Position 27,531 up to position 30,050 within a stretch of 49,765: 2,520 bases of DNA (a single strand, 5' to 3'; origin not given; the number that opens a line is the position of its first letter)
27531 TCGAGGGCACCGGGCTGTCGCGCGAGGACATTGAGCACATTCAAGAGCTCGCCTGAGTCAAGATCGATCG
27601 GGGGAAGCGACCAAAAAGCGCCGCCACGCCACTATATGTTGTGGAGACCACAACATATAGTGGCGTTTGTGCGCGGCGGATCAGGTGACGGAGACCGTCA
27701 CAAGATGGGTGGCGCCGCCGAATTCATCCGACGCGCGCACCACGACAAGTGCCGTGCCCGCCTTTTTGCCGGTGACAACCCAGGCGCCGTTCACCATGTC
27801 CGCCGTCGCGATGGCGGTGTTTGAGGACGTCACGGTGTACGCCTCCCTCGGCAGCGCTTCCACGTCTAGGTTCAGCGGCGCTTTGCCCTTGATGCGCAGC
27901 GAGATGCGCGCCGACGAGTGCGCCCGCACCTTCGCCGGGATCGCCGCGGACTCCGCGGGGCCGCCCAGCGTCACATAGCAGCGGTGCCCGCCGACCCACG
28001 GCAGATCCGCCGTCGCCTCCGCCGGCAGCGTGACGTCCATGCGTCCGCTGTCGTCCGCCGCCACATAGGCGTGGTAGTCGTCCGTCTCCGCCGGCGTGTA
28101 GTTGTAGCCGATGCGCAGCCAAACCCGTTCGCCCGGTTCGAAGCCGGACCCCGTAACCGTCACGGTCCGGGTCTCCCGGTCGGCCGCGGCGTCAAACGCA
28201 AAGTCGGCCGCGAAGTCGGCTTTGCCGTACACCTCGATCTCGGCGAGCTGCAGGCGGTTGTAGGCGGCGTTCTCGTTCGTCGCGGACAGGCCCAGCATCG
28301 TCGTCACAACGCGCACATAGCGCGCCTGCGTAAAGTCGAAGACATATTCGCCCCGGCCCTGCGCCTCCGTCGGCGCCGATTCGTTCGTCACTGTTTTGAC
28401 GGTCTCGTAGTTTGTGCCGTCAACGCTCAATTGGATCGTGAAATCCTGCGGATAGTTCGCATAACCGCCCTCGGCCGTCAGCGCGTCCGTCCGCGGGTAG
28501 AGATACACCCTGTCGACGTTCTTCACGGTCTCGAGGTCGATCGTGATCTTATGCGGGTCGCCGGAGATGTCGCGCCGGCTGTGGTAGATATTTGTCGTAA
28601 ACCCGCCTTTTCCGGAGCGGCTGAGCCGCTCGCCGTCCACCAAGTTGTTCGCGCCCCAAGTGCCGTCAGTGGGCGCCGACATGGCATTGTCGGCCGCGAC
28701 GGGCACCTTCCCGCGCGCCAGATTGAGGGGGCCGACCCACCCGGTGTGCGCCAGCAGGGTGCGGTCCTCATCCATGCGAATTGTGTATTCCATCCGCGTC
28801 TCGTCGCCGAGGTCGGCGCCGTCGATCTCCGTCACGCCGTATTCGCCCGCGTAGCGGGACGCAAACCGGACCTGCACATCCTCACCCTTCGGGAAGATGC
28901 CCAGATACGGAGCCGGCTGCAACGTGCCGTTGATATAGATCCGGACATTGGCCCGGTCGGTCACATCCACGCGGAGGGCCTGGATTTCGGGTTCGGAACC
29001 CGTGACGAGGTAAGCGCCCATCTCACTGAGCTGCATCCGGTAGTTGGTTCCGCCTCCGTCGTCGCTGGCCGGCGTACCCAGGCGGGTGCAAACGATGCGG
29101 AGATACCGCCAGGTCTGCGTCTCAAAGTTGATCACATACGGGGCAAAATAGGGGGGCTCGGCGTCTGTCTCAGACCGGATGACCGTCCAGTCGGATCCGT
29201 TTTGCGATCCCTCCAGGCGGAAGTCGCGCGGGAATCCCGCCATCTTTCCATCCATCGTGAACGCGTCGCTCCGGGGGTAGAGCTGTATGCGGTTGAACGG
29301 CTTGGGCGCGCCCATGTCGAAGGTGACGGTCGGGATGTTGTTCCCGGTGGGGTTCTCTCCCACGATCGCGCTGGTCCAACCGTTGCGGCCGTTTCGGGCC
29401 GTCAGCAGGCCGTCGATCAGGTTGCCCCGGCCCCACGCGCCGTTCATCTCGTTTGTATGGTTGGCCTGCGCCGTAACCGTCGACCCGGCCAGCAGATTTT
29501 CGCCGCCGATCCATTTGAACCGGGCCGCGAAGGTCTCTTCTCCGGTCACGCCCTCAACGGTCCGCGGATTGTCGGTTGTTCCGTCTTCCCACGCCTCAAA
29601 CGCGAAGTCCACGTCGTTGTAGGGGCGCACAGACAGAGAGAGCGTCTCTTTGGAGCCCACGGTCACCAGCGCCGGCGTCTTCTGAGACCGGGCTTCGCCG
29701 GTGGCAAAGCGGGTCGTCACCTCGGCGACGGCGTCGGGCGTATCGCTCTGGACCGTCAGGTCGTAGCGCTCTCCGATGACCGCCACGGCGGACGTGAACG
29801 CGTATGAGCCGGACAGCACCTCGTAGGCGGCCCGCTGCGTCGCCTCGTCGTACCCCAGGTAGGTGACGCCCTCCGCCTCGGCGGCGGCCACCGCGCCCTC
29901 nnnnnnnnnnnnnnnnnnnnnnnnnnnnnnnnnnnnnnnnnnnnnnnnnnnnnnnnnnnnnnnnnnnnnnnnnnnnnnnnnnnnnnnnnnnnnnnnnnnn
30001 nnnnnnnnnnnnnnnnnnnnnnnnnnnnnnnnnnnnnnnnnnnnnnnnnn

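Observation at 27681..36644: A single 2,987-codon ORF fuses two complete, non-identical GH78 rhamnosidase units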

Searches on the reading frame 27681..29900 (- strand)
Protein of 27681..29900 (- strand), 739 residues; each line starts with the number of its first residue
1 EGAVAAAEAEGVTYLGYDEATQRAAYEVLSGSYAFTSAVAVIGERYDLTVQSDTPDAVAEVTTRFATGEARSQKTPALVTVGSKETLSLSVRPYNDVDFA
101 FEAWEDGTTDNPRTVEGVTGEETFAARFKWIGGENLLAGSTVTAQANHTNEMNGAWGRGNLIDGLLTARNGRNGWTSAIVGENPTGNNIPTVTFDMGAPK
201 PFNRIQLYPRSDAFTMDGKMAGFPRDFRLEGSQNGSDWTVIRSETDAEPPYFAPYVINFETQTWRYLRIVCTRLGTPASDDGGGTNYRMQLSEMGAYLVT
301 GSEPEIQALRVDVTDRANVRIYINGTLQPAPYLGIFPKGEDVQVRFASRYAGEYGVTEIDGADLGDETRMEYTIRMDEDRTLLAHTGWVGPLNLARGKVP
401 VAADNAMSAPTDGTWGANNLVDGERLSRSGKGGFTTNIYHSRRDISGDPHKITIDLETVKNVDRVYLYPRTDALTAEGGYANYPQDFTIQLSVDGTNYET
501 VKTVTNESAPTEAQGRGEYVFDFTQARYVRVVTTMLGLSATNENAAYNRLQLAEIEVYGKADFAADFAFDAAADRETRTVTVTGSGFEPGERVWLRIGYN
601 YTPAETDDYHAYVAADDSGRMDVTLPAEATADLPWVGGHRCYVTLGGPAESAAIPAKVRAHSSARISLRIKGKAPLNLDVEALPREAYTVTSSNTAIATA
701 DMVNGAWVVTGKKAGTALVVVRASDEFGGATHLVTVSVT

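Call 6: search_protein_families(library=pfam, proteins=[window:27681-29900:-], max_evalue=1)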
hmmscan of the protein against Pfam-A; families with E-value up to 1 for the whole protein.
window:27681-29900:- (739 aa): 5 families
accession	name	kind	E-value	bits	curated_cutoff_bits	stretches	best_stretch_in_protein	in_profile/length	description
PF00754.31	F5_F8_type_C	-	1e-28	100.5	28.2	2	411-535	8-114/127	F5/8 type C domain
PF22633.2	F5_F8_type_C_2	-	1.6e-23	83.5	27.8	2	422-531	4-91/91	NedA-like, galactose-binding domain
PF16391.11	DUF5000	-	3.2e-05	24.7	25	1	180-242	11-77/141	Domain of unknown function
PF22578.2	GGR_cat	-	0.083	13.2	27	1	310-342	12-43/88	Geranylgeranyl reductase catalytic domain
PF13629.12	T2SS-T3SS_pil_N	-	0.16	12.1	23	1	682-722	16-57/72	Pilus formation protein N terminal region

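Call 54: predict_structure(alignment_id=A4)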
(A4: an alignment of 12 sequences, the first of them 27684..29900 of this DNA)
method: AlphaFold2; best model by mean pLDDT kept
length: 739 residues; sequences in the alignment: 12
mean_pLDDT: 71.3   pTM: 0.42
mean pLDDT of the five models: 71.3, 66.5, 65.9, 64.4, 62.8
residues with pLDDT >= 90: 164; 70-90: 295; 50-70: 114; < 50: 166
segments of 3 or more residues with pLDDT < 50: 1-4, 301-316, 329-334, 348-368, 379-390, 409-413, 425-431, 561-654
pLDDT, mean of each block of 10 residues (from residue 1): 48 70 71 63 75 85 80 82 83 89 80 82 84 79 85 81 82 89 92 92 93 83 96 96 94 92 95 90 86 88 35 46 64 53 57 47 47 58 45 63 64 56 46 66 85 86 86 79 92 93 91 80 88 89 72 78 32 30 32 29 25 32 36 38 37 54 75 81 73 93 88 92 73 87
secondary structure, 60 per line:
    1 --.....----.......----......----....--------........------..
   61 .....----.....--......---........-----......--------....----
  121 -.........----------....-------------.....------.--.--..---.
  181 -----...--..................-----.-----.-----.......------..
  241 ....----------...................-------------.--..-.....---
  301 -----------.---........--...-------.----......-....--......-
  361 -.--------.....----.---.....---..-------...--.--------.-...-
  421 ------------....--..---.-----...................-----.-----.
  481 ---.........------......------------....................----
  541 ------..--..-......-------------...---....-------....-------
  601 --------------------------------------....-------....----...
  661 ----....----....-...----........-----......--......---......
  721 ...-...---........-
elements in order (helices of 4 or more, strands of 3 or more residues): H3-7 E12-18 E23-28 E33-36 E45-52 E59-65 E70-74 E77-82 E86-93 E99-104 E113-116 E122-130 E141-144 H158-162 E191-208 E226-232 E239-244 E255-273 E293-297 E319-323 E326-328 E341-346 E354-359 E371-375 E384-388 E401-403 E433-436 E450-468 E484-492 E499-504 E517-536 E554-559 E579-582 E590-593 E639-642 E650-653 E658-660 E665-668 E673-676 E678-680 E688-692 E698-703 E706-711 E715-723 E731-738

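Call 57: fold_search(model_id=the predicted structure, library=pdb)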
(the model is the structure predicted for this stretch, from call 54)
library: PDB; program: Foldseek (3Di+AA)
matches with E <= 10: 1401; with E <= 0.001: 265
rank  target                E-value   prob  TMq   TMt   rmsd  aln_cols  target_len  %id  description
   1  8ayr_A                1.5e-13  1.00  0.19  0.20  18.4       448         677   16  Sialidases and Fucosidases of Akkermansia muciniphila are key for rapid growth on colonic mucin and nutrient sharing a (released 2023-03-01)
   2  7jnb                  6.8e-12  1.00  0.16  0.29  19.2       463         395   11  The structure of CBM32-1 and CBM32-2 domains from Clostridium perfringens ZmpB in complex with GalNAc (released 2021-02-03)
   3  7jnf                  8.7e-12  1.00  0.17  0.30  19.2       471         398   11  The structure of CBM32-1 and CBM32-2 domains from Clostridium perfringens ZmpB in complex with GalNAc (released 2021-02-03)
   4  7jnd                  1.0e-11  1.00  0.17  0.32  19.0       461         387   12  The structure of CBM32-1 and CBM32-2 domains from Clostridium perfringens ZmpB (released 2021-02-03)
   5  8ayr_B                1.3e-11  1.00  0.19  0.20  18.2       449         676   16  Sialidases and Fucosidases of Akkermansia muciniphila are key for rapid growth on colonic mucin and nutrient sharing a (released 2023-03-01)
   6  8ivw_J                2.4e-11  1.00  0.15  0.24  21.4       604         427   13  Crystal structure of NRP2 in complex with aNRP2-10 Fab fragment (released 2023-07-12)
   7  3cqo_A                3.1e-11  1.00  0.17  0.39  17.6       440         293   14  Crystal structure of a f-lectin (fucolectin) from morone saxatilis (striped bass) serum (released 2009-04-28)
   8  8ivw_D                3.4e-11  1.00  0.15  0.25  21.5       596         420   14  Crystal structure of NRP2 in complex with aNRP2-10 Fab fragment (released 2023-07-12)
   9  8ivx_A                5.8e-11  1.00  0.16  0.27  19.0       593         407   13  Crystal structure of NRP2 in complex with aNRP2-14 Fab fragment (released 2023-07-12)
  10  7kve                  7.8e-11  1.00  0.17  0.09  20.6       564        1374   10  Cryo-EM structure of human Factor V at 3.3 Angstrom resolution (released 2021-03-10)
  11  7jfs                  8.6e-11  1.00  0.16  0.13  19.1       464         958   12  The structure of the CBM32-1, CBM32-2, and M60 catalytic domains from Clostridium perfringens ZmpB (released 2021-02-03)
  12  2qqo_A                1.0e-10  1.00  0.16  0.26  19.5       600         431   13  Crystal Structure of the a2b1b2 Domains from Human Neuropilin-2 (released 2007-11-20)
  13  2orx                  1.0e-10  1.00  0.15  0.33  18.4       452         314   12  Structural Basis for Ligand Binding and Heparin Mediated Activation of Neuropilin (released 2007-04-03)
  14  2qql_A                2.3e-10  1.00  0.14  0.18  21.2       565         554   13  Neuropilin-2 a1a2b1b2 Domains in Complex with a Semaphorin-Blocking Fab (released 2007-11-20)
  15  4bdv_B                2.8e-10  1.00  0.16  0.19  17.7       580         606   11  CRYSTAL STRUCTURE OF A TRUNCATED B-DOMAIN HUMAN FACTOR VIII (released 2013-05-15)
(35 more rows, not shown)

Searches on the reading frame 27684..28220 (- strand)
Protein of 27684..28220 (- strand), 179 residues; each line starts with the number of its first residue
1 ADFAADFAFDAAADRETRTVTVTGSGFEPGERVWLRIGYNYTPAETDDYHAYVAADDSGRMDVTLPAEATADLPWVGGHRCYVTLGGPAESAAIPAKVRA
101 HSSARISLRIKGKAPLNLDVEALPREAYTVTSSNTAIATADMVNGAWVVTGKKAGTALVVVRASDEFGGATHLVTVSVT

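Call 49: search_protein_families(library=pfam, proteins=[window:27684-28220:-], max_evalue=5)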
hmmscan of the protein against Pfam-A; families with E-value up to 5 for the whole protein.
window:27684-28220:- (179 aa): 3 families
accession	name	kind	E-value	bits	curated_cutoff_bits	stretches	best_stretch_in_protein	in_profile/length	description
PF13629.12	T2SS-T3SS_pil_N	-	0.021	15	23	1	122-162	16-57/72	Pilus formation protein N terminal region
PF21602.3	GldM_3rd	-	0.17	12.6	25.2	1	114-164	18-66/82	GldM third domain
PF18981.6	InlK_D3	-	1.4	9.5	25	1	148-179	43-74/75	Internalin K domain (D3/D4)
